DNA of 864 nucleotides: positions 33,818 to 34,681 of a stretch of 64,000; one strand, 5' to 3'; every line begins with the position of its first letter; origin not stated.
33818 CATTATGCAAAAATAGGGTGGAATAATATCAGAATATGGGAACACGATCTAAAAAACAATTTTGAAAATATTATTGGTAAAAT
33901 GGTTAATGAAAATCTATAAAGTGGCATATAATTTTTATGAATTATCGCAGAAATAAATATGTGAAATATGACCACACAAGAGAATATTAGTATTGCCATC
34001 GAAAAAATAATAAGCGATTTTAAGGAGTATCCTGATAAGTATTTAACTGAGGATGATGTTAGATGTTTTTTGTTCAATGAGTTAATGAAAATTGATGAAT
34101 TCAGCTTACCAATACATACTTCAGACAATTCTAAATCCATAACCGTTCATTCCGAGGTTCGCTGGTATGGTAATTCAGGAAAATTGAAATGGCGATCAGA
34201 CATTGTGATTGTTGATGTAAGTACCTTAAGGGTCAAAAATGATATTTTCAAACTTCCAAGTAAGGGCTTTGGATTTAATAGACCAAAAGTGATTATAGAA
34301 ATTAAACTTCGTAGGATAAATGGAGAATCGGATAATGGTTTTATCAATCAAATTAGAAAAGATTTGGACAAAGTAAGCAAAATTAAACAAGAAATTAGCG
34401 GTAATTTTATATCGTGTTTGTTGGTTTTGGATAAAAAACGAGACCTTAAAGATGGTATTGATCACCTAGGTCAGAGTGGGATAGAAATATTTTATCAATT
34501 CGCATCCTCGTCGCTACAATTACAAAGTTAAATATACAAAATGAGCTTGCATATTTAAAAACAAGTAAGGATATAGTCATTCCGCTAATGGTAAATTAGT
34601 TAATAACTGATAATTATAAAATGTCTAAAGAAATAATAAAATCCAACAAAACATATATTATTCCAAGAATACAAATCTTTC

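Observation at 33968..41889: Tightly coupled 7-8 gene operon: STAND NTPase-nuclease, two HEPN-motif proteins and four orphan ORFs - candidate undescribed defence system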

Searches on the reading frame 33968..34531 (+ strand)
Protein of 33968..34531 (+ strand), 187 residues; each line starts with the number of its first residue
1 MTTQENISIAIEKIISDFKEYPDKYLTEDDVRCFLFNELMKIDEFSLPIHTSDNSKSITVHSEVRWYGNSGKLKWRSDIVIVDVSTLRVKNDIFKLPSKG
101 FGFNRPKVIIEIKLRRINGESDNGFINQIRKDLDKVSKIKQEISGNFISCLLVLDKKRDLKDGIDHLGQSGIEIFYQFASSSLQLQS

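Call 3: search_protein_families(library=pfam, proteins=[window:33968-34531:+], max_evalue=0.1)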
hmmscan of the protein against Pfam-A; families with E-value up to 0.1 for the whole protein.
window:33968-34531:+ (187 aa): 0 families

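Call 4: search_protein_families(library=padloc, proteins=[window:33968-34531:+], max_evalue=0.1)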
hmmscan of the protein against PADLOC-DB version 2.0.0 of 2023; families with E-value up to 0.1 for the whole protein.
window:33968-34531:+ (187 aa): 0 families

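Call 5: search_protein_families(library=ncbifam, proteins=[window:33968-34531:+], max_evalue=0.1)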
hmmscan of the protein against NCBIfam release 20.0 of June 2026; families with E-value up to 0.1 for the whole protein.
window:33968-34531:+ (187 aa): 0 families

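Call 6: search_protein_families(library=phrogs, proteins=[window:33968-34531:+], max_evalue=0.1)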
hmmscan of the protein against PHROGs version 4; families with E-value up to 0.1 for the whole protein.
window:33968-34531:+ (187 aa): 2 families
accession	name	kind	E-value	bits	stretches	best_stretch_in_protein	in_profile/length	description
phrog_5760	-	unknown function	0.034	15.4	1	55-155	29-126/133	-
phrog_28845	-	unknown function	0.098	14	0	121-163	34-74/84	-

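Call 50: search_solved_structures(query=window:33968-34531:+, max_evalue=1)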
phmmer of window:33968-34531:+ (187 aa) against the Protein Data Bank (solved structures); distinct sequences matched with E-value up to 1: 4.
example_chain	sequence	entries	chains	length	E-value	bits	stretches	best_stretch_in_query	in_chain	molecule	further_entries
8w5s_A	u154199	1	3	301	0.23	14.6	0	92-154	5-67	Annexin A7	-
4py9_A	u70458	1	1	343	0.43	13.7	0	17-57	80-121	Putative exopolyphosphatase-related protein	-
3w5w_A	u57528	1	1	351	0.45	13.6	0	17-57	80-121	Putative exopolyphosphatase-related protein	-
6tu2_A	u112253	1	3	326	0.8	12.8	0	92-158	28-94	Annexin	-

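Call 94: list_cluster_members(proteins=[window:33968-34531:+, window:34621-38607:+, window:38622-39212:+, window:39209-40003:+, window:40000-40272:+, window:40286-40456:+, window:40456-41202:+, window:41242-41889:+])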
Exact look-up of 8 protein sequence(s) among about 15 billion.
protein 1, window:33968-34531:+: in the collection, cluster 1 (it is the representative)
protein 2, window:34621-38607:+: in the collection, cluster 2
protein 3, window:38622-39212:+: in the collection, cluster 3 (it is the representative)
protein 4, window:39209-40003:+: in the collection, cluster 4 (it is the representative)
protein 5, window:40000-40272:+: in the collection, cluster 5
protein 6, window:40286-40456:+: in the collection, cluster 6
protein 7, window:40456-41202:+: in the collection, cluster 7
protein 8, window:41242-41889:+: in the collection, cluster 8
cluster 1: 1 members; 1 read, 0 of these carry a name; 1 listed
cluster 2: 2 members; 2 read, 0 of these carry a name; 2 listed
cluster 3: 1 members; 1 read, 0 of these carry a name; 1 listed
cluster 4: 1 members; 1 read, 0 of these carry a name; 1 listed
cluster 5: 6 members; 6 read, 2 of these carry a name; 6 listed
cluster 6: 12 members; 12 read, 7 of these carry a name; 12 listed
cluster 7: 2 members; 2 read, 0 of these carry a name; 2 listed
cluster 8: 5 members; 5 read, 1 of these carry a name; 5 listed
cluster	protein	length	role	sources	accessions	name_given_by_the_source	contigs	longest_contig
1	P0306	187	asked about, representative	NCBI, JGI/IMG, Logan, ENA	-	-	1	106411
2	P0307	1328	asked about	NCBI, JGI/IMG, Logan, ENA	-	-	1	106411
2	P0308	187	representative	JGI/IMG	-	-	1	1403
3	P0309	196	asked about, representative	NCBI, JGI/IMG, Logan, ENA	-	-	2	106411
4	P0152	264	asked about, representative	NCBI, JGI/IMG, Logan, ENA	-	-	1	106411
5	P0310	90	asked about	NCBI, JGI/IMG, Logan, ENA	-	-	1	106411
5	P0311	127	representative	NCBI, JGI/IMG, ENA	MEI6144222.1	MAG: hypothetical protein WCP91_01335 [Candidatus Berkelbacteria bacterium]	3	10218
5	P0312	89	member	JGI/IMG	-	hypothetical protein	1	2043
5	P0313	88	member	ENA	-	-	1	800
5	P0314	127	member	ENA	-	-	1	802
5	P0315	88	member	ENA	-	-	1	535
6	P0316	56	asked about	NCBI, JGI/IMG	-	-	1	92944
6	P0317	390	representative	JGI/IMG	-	cystathionine beta-lyase/cystathionine gamma-synthase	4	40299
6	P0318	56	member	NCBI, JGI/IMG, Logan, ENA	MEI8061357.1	MAG: hypothetical protein WCG99_03640 [Candidatus Berkelbacteria bacterium]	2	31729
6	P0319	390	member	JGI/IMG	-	cystathionine beta-lyase/cystathionine gamma-synthase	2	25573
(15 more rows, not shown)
